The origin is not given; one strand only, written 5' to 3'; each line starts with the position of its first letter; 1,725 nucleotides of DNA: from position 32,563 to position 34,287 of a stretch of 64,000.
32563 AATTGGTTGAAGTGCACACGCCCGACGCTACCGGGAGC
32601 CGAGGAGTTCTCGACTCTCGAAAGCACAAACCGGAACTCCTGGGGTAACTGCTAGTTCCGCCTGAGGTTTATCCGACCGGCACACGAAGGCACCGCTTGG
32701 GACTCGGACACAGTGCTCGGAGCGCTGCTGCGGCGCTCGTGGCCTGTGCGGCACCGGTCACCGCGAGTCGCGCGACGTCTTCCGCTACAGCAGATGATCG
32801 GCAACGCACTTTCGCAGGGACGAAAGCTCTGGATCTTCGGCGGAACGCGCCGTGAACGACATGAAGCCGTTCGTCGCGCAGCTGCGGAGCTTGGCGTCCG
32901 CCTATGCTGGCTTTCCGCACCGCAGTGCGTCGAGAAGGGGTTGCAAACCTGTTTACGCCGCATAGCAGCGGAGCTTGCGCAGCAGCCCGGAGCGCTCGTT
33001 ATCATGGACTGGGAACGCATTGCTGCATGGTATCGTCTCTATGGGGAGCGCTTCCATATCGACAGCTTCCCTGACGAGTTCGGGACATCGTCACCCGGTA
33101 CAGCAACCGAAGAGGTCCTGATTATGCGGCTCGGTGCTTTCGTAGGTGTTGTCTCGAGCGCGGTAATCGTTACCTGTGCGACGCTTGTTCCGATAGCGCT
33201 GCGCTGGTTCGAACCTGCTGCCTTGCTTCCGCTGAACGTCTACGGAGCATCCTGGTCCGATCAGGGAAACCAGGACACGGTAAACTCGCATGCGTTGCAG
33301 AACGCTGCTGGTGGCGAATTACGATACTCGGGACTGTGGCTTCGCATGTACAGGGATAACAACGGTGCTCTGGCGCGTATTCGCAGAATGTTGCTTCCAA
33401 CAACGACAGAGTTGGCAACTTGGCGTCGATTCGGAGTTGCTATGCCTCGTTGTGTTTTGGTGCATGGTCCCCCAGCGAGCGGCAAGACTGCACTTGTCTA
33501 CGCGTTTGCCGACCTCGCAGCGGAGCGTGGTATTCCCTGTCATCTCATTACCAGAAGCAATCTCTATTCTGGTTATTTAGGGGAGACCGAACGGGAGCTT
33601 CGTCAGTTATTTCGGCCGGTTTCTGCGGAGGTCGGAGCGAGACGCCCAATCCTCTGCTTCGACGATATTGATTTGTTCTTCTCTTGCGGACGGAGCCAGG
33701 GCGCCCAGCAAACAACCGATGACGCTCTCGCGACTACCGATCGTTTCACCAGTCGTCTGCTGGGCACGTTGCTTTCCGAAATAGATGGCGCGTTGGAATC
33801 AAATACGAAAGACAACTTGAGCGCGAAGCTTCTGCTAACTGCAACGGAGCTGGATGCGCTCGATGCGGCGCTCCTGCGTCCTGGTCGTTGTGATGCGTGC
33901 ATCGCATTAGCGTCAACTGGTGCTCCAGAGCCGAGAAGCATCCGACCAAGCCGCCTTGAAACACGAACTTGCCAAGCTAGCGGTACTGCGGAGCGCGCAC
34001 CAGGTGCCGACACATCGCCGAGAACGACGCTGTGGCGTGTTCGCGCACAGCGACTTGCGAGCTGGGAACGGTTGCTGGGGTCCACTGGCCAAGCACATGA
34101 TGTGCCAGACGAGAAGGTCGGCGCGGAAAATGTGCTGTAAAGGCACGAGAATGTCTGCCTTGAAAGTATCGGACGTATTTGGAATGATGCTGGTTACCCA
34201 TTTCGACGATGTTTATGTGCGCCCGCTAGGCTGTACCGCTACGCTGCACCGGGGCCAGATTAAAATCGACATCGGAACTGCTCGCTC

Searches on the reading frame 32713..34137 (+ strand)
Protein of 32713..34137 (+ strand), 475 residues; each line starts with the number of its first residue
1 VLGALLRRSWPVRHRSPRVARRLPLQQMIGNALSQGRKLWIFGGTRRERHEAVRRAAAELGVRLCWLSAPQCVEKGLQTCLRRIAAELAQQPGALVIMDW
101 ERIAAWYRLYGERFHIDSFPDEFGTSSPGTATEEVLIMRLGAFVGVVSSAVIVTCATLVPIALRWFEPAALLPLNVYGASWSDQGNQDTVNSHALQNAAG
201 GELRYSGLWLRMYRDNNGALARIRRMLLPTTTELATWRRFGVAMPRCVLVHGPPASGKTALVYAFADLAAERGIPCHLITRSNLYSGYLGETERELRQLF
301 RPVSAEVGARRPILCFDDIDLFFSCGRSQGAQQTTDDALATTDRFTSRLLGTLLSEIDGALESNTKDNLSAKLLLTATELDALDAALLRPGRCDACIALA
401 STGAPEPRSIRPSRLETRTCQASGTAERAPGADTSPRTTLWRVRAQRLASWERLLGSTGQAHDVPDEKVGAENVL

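Call 56: search_protein_families(library=pfam, proteins=[window:32713-34137:+], max_evalue=0.001)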
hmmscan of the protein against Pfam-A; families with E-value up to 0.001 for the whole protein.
window:32713-34137:+ (475 aa): 3 families
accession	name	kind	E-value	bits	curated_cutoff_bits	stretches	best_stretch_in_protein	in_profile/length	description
PF00004.35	AAA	-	4.6e-17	63.1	21.2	1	248-398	1-128/131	ATPase family associated with various cellular activities (AAA)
PF13191.12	AAA_16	-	4e-06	27.9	32.6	1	244-302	23-85/167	AAA ATPase domain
PF06068.19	TIP49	-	0.00019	21.2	23.8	1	246-301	51-105/347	TIP49 P-loop domain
